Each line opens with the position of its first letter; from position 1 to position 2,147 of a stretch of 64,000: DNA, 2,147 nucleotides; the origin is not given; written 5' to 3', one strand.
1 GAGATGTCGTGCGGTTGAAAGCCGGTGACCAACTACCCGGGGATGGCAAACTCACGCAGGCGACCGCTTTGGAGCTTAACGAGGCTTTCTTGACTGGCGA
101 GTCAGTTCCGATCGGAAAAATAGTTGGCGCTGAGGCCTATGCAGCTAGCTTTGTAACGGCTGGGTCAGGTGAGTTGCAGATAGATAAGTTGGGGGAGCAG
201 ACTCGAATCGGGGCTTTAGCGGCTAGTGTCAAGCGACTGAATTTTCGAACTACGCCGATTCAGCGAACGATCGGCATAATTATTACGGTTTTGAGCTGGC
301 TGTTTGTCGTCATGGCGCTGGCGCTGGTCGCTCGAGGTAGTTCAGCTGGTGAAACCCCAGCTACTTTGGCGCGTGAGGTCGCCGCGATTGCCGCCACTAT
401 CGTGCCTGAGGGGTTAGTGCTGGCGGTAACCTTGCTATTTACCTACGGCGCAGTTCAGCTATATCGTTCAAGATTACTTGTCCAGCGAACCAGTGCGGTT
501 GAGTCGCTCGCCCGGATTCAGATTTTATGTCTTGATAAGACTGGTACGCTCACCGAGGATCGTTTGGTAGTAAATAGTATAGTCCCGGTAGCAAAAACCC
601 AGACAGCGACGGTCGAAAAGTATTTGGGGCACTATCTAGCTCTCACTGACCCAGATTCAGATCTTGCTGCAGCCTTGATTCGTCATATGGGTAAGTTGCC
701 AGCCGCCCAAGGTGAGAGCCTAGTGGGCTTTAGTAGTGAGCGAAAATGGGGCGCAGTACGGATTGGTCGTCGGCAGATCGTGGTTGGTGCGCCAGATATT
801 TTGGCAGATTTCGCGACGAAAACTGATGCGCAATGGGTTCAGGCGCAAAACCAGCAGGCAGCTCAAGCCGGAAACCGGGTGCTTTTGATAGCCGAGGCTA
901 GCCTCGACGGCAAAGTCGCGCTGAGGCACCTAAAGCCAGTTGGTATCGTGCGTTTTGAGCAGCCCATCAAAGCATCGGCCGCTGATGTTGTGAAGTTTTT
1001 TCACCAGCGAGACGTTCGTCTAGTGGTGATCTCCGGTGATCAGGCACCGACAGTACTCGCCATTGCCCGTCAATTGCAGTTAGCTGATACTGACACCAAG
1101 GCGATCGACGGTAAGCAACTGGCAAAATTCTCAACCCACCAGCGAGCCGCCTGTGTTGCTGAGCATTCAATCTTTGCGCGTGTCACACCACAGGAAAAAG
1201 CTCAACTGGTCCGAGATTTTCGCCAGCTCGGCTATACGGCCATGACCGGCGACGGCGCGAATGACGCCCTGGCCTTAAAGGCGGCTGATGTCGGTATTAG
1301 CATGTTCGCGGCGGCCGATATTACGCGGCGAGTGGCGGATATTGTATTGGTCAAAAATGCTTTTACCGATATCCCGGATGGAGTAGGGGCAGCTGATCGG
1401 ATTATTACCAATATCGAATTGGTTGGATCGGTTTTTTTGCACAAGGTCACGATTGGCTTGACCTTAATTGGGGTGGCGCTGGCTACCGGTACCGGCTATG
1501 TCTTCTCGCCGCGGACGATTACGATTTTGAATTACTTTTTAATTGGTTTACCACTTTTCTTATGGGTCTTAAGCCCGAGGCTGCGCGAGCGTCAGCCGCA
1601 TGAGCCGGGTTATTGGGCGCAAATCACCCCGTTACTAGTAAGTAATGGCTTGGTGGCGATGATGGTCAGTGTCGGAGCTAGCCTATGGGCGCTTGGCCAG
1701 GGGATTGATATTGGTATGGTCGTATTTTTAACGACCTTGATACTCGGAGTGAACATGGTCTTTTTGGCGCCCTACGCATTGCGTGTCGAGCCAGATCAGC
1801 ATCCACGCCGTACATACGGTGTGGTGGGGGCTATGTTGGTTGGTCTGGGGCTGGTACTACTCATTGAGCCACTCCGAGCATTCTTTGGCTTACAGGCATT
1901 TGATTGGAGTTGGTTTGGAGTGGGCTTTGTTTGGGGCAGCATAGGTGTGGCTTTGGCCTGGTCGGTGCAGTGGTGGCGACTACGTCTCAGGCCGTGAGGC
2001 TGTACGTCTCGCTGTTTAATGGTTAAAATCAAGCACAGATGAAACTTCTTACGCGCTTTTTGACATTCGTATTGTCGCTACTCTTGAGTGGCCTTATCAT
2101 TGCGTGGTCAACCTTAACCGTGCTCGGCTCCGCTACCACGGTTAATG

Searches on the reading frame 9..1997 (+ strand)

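Call 3: search_protein_families(library=pfam, proteins=[window:9-1997:+], max_evalue=0.01)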
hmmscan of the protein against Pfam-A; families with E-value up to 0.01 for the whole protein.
window:9-1997:+ (662 aa): 2 families
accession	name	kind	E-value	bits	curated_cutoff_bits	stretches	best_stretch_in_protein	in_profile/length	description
PF00122.25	E1-E2_ATPase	-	8.1e-28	97.6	28.1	1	2-152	30-179/181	E1-E2 ATPase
PF00702.32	Hydrolase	-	1.9e-13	51.7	26.4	1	171-427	2-191/191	haloacid dehalogenase-like hydrolase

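Call 4: search_protein_families(library=ncbifam, proteins=[window:9-1997:+], max_evalue=0.01)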
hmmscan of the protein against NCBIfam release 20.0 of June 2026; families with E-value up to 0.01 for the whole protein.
window:9-1997:+ (662 aa): 23 families
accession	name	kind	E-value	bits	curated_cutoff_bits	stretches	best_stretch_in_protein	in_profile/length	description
TIGR01525.1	ATPase-IB_hvy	subfamily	9.3e-58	196.4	346.25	2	2-358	81-426/560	heavy metal translocating P-type ATPase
TIGR01647.1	ATPase-IIIA_H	equivalog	2.2e-57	194.8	615.5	1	2-469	117-596/755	plasma-membrane proton-efflux P-type ATPase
TIGR01494.1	ATPase_P-type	subfamily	1.7e-55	188.3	62.3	3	377-487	353-461/478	HAD-IC family P-type ATPase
TIGR01522.1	ATPase-IIA2_Ca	equivalog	5.1e-51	173.4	798.3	2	273-497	460-678/854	calcium-transporting P-type ATPase, PMR1-type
TIGR01524.1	ATPase-IIIB_Mg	equivalog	7.5e-45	153.1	610.75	2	272-469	462-664/867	magnesium-translocating P-type ATPase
TIGR01512.1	ATPase-IB2_Cd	subfamily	1.9e-42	145.6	313.5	2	2-211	76-276/494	cadmium family heavy metal-translocating P-type ATPase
TIGR01511.1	ATPase-IB1_Cu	subfamily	3.8e-42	144.9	397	3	2-203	101-297/542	copper-translocating P-type ATPase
TIGR01657.1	P-ATPase-V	hypoth_equivalog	1.5e-39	135.3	618.25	3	359-435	750-830/1055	ATP13A2 family polyamine export P-type ATPase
NF011702.0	PRK15122.1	subfamily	1.7e-39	135.5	975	2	274-459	501-693/907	magnesium-translocating P-type ATPase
TIGR01517.1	ATPase-IIB_Ca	equivalog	3.3e-38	131.4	507.05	2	291-459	515-679/882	calcium-translocating P-type ATPase, PMCA-type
TIGR01116.1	ATPase-IIA1_Ca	equivalog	4.5e-36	124.3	703.4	2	238-468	378-604/799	calcium-translocating P-type ATPase, SERCA-type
TIGR01523.1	ATPase-IID_K-Na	equivalog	4.1e-33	114.1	645.05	2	273-496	537-783/997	potassium/sodium efflux P-type ATPase, fungal-type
NF007952.0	PRK10671.1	equivalog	2.2e-29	102.2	1316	2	1-356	351-691/838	copper-exporting P-type ATPase CopA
TIGR01106.1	ATPase-IIC_X-K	subfamily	1.2e-28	99.6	946.1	2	2-191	166-365/997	Na,H/K antiporter P-type ATPase subunit alpha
NF008262.1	PRK11033.1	equivalog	7.3e-26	90.8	1005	2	3-358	258-598/731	zinc/cadmium/mercury/lead-transporting ATPase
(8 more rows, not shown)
